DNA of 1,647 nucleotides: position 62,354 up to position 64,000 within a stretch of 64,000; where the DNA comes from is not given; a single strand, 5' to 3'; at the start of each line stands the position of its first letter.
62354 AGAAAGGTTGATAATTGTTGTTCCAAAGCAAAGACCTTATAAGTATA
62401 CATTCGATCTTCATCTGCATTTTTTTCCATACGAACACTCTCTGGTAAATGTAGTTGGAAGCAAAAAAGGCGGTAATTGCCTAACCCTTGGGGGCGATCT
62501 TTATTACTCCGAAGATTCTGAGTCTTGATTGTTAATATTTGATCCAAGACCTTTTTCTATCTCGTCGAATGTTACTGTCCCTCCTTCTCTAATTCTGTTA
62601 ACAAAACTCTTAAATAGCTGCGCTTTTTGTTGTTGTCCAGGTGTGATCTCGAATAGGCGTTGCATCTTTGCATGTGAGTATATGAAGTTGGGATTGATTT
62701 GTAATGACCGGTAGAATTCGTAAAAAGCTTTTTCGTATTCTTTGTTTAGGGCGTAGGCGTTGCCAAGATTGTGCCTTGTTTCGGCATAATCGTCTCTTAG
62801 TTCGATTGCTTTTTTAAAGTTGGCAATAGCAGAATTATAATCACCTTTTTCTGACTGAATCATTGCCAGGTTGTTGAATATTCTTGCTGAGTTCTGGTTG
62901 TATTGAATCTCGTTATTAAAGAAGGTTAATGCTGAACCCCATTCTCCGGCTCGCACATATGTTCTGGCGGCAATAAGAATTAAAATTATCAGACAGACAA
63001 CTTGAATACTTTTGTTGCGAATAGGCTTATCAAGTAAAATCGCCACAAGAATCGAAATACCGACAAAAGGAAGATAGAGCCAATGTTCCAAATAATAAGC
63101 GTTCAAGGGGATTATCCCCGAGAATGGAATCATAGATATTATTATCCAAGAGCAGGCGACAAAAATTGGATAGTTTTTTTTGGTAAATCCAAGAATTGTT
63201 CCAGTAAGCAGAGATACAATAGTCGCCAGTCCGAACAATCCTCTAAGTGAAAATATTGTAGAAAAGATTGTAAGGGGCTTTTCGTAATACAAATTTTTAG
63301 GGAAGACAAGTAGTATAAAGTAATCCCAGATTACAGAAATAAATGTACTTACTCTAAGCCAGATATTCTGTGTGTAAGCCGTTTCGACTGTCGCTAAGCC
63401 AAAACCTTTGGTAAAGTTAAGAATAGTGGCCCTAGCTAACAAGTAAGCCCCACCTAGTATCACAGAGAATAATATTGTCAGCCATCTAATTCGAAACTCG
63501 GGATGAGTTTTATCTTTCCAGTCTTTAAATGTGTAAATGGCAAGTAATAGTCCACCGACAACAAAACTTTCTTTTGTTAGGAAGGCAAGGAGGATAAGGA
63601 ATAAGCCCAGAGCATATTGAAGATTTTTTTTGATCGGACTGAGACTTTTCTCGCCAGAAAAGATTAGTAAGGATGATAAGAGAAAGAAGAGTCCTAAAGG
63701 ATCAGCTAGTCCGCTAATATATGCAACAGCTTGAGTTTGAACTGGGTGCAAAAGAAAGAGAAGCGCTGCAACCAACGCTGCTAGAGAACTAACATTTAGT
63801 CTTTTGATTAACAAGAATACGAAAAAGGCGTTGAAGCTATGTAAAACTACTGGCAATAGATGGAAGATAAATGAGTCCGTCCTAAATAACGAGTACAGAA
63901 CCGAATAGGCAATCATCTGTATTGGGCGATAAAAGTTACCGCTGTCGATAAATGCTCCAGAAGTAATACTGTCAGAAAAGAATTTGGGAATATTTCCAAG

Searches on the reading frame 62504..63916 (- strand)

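Call 83: search_protein_families(library=pfam, proteins=[window:62504-63916:-], max_evalue=0.00001)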
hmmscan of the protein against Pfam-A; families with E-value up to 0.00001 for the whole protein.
window:62504-63916:- (470 aa): 8 families
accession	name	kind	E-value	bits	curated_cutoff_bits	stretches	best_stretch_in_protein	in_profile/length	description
PF00515.34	TPR_1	-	1.9e-13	50.1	27.8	1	344-376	1-33/34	Tetratricopeptide repeat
PF13414.12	TPR_11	-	9.7e-13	48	26.8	1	356-390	6-40/42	TPR repeat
PF07719.23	TPR_2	-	4.8e-11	42.3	27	0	344-376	1-33/34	Tetratricopeptide repeat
PF13424.12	TPR_12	-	3.7e-10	40.3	30.1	1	344-407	3-74/77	Tetratricopeptide repeat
PF13181.12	TPR_8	-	6.5e-10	38.8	25.7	1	344-376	1-33/34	Tetratricopeptide repeat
PF13431.12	TPR_17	-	3.4e-09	36.7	24.4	0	367-397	2-32/34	Tetratricopeptide repeat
PF13432.12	TPR_16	-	3.3e-06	27.9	32.7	0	350-409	3-62/65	Tetratricopeptide repeat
PF14559.12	TPR_19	-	3.6e-06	27.6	25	0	356-397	3-44/68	Tetratricopeptide repeat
